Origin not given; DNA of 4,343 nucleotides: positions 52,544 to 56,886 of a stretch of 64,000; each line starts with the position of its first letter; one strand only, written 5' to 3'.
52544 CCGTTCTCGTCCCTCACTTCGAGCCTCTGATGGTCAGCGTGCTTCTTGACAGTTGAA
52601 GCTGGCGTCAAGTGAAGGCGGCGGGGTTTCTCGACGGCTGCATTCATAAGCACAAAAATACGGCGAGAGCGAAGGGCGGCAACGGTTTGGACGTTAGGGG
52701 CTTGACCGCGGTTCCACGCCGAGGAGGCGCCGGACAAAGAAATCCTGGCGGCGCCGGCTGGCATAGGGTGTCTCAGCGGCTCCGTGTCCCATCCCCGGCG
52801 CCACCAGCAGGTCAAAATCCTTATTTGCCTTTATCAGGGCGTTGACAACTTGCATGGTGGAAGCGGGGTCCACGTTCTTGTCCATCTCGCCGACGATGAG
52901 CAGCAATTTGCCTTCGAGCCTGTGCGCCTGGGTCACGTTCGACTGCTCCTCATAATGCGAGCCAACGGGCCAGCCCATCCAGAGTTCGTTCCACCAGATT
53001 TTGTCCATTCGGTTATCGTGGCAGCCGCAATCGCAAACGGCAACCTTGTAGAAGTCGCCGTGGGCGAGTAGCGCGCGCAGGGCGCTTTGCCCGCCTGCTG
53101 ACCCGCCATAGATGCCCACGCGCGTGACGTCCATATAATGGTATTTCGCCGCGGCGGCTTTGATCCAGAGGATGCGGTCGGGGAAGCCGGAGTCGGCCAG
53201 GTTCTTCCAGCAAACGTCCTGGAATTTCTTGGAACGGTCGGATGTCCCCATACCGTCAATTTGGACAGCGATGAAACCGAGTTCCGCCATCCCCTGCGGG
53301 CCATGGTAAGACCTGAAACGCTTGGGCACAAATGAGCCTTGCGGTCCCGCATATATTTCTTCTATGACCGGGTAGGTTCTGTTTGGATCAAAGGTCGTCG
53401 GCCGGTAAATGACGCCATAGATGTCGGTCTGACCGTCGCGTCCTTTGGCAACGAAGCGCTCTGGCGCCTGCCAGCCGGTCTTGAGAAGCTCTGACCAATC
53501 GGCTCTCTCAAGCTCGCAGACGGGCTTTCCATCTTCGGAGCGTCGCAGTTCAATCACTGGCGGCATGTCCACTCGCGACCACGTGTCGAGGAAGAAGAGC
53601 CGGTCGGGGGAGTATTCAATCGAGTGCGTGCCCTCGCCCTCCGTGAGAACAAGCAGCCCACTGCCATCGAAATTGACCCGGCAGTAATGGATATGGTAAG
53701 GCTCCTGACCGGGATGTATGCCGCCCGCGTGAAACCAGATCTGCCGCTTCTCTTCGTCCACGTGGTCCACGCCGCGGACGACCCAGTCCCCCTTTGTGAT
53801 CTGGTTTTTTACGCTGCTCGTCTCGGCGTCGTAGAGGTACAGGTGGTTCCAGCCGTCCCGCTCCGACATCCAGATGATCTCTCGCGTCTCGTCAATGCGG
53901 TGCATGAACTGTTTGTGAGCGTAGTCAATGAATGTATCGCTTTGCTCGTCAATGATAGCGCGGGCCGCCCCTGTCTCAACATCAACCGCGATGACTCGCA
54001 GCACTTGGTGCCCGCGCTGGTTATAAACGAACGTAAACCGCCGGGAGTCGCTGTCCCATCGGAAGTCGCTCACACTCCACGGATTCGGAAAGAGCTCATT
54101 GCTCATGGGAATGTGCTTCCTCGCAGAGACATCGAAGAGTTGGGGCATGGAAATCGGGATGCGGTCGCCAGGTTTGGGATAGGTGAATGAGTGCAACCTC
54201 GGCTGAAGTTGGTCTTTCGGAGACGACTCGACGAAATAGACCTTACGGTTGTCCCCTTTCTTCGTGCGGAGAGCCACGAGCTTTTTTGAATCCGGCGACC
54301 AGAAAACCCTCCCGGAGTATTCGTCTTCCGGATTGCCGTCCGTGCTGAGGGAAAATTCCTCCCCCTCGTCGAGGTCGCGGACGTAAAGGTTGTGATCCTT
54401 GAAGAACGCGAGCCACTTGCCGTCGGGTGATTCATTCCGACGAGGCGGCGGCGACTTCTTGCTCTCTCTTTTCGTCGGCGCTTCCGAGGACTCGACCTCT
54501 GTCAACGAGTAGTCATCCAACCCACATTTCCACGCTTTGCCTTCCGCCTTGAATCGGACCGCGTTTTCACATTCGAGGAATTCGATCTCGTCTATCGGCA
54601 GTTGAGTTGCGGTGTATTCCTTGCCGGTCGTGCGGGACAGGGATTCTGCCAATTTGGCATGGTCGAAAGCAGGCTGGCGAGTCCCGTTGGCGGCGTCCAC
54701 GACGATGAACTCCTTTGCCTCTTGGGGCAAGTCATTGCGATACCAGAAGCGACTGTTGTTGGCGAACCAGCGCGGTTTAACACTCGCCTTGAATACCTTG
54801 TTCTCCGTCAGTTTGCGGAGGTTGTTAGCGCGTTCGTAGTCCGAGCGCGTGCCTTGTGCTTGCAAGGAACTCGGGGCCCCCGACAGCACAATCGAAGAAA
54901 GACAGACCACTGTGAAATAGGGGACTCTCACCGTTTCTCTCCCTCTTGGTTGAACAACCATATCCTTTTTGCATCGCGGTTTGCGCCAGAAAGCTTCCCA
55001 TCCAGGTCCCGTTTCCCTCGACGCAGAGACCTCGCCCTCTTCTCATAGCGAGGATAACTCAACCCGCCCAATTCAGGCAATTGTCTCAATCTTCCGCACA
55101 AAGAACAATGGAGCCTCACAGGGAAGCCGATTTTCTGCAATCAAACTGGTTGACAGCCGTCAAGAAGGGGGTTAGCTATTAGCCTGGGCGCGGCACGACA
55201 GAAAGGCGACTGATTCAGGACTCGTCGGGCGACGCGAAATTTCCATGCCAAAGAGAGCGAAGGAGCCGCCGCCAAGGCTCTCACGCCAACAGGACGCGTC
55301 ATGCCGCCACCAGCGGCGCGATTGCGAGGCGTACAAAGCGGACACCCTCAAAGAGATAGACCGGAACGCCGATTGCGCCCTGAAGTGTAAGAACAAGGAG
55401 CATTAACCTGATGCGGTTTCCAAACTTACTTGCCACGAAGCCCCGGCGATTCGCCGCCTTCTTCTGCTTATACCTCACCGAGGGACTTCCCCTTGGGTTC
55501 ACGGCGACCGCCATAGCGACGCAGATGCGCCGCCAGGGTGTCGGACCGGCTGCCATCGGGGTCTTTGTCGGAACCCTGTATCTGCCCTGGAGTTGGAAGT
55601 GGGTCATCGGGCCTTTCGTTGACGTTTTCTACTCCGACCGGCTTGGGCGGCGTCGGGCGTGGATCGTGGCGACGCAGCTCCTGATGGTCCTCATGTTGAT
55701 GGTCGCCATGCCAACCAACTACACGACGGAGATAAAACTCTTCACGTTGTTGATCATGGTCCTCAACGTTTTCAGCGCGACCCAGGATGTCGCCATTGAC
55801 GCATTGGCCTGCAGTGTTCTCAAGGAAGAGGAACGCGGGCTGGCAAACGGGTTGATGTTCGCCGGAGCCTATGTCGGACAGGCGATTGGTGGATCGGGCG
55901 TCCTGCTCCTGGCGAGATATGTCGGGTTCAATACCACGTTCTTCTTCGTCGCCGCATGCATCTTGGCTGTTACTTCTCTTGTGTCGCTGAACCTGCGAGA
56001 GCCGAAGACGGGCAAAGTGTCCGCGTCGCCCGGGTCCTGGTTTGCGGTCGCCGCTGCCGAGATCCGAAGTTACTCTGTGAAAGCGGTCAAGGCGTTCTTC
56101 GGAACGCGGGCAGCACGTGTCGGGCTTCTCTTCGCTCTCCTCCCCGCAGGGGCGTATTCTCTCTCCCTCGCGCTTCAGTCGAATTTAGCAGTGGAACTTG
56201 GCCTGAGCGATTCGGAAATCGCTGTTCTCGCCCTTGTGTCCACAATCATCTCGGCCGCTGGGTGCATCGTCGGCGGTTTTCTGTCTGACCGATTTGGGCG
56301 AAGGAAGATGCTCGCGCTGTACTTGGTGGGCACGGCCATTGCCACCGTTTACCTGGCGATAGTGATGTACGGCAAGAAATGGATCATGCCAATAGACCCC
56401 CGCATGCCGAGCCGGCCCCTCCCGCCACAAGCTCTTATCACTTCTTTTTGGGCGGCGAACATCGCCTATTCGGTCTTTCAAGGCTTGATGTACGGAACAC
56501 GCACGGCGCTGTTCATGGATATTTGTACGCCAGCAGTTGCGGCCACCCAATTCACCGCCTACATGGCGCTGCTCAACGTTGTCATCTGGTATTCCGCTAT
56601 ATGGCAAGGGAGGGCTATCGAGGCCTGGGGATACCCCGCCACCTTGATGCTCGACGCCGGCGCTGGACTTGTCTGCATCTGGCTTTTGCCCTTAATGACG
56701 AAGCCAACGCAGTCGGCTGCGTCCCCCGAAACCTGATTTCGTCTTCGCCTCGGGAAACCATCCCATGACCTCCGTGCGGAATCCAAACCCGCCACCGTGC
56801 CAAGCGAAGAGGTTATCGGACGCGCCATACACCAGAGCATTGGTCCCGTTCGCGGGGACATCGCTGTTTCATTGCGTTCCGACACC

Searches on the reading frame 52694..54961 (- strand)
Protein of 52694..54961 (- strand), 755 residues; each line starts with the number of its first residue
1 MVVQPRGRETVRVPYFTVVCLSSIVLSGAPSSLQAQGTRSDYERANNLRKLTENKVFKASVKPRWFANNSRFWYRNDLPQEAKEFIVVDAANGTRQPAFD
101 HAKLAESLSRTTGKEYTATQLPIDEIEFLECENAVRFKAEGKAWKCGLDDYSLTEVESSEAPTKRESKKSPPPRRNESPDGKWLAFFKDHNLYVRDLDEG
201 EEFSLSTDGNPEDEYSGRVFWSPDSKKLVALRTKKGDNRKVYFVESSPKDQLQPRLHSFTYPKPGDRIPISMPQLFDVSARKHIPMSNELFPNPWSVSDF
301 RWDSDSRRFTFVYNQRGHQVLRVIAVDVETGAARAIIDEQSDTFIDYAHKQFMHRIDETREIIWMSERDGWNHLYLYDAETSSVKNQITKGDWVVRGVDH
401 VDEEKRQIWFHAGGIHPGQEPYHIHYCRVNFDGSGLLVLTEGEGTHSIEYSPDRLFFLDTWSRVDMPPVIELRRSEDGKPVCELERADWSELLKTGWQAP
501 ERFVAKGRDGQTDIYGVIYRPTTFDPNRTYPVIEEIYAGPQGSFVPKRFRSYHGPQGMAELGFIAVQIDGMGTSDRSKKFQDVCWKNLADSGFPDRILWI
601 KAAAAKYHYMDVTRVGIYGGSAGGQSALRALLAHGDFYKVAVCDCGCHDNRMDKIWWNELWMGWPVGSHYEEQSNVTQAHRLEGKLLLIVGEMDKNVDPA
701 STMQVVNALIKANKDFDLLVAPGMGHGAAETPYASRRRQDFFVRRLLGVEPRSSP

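Call 5: search_protein_families(library=pfam, proteins=[window:52694-54961:-])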
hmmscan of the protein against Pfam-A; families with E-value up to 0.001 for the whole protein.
window:52694-54961:- (755 aa): 4 families
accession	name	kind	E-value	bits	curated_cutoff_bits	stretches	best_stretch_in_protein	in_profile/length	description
PF00930.27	DPPIV_N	-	6.3e-51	173.6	22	1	175-468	48-354/354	Dipeptidyl peptidase IV (DPP IV) N-terminal region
PF00326.27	Peptidase_S9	-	4.6e-43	147.6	22.6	1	553-744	5-208/213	Prolyl oligopeptidase family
PF07676.18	PD40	-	4e-05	23.9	20.9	0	178-187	17-26/38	WD40-like Beta Propeller Repeat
PF02129.25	Peptidase_S15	-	0.00024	21.3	23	0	510-659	2-140/262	X-Pro dipeptidyl-peptidase (S15 family)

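Call 6: search_protein_families(library=ncbifam, proteins=[window:52694-54961:-])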
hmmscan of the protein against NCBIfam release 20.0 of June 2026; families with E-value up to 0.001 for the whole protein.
window:52694-54961:- (755 aa): 2 families
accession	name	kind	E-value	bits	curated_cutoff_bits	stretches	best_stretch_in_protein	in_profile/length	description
NF053518.1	DipepPtdsDpp5Prph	equivalog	2.8e-11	42.7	900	1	501-677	398-571/655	dipeptidyl-peptidase Dpp5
NF033523.0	lasso_peptidase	equivalog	2.2e-05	23.4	400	0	603-726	484-614/638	Atxe2 family lasso peptide isopeptidase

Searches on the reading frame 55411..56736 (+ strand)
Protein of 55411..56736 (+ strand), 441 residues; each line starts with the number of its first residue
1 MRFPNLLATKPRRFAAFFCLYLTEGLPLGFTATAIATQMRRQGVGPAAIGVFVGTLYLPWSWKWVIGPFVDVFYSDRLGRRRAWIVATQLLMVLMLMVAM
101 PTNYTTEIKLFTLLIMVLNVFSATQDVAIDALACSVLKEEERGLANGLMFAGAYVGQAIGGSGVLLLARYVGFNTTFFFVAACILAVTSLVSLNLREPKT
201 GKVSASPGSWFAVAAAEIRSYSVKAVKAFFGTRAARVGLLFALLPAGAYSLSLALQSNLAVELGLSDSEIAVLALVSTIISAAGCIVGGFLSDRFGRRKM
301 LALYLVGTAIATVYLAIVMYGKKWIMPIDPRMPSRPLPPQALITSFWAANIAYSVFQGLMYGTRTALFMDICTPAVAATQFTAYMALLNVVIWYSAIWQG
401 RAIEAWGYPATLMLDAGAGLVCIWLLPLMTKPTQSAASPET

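Call 5: search_protein_families(library=pfam, proteins=[window:55411-56736:+])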
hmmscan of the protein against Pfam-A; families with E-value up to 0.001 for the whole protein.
window:55411-56736:+ (441 aa): 5 families
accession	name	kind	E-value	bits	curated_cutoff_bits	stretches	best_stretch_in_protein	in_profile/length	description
PF07690.21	MFS_1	-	7.7e-28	97.8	33.4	2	17-246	5-214/347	Major Facilitator Superfamily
PF13000.13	Acatn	-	1.5e-14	53.9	23.7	1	16-156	4-166/546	Acetyl-coenzyme A transporter 1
PF03092.22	BT1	-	4.2e-09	36.1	22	1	38-206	15-184/432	BT1 family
PF00083.30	Sugar_tr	-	4.7e-06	26.2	22.3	1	257-320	278-339/452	Sugar (and other) transporter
PF12832.13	MFS_1_like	-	1e-05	25.2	25.2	1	263-397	29-104/373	MFS_1 like family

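Call 6: search_protein_families(library=ncbifam, proteins=[window:55411-56736:+])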
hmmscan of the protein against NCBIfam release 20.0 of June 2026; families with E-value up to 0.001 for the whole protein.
window:55411-56736:+ (441 aa): 21 families
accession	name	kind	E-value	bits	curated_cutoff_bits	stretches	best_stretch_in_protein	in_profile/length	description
TIGR00901.2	2A0125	subfamily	4.4e-46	157.4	350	1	12-426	4-414/417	AmpG family muropeptide MFS transporter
TIGR02718.1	sider_RhtX_FptX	subfamily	1.2e-28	100.2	356.15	1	15-326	4-300/390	RhtX/FptX family siderophore transporter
NF008867.0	PRK11902.1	equivalog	1.2e-24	87.1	656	1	10-431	11-405/419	muropeptide transporter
NF008238.0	PRK11010.1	equivalog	1.4e-24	86.8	756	1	12-429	12-402/492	muropeptide MFS transporter AmpG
TIGR00881.1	2A0104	subfamily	3.2e-12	46.2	407.75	2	54-199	33-174/379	phosphoglycerate transporter protein PgtP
TIGR00893.1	2A0114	subfamily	8.4e-11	41.4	395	1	60-319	38-305/399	D-galactonate transporter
TIGR00880.1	2_A_01_02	superfamily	2.1e-10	40.9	131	1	65-193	13-136/141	multidrug resistance protein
NF049980.1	SfMCT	equivalog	7.2e-10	38.1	320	1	140-318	122-299/378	L-lactate MFS transporter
TIGR00883.1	2A0106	subfamily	2.9e-09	36.5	443.45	2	178-324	173-317/400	metabolite/H+ symporter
TIGR00886.1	2A0108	subfamily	8.5e-09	35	311.7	1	258-319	27-88/368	NarK family nitrate/nitrite MFS transporter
NF038246.1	bile_salt_MFS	equivalog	4.7e-08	32.3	400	1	85-320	75-315/408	conjugated bile salt MFS transporter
NF003024.0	PRK03893.1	subfamily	1.2e-07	31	604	1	236-320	278-364/497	sialate:H+ symport family MFS transporter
TIGR00898.1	2A0119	subfamily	2.1e-07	30.1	550.75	1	255-316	110-174/506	cation transport protein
TIGR00891.1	2A0112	subfamily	2.7e-07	30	552.9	1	73-325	69-330/405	sialate:H+ symport family MFS transporter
NF008586.0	PRK11551.1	equivalog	3.9e-06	26.1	410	1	19-319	22-306/406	3-(3-hydroxy-phenyl)propionate transporter MhpT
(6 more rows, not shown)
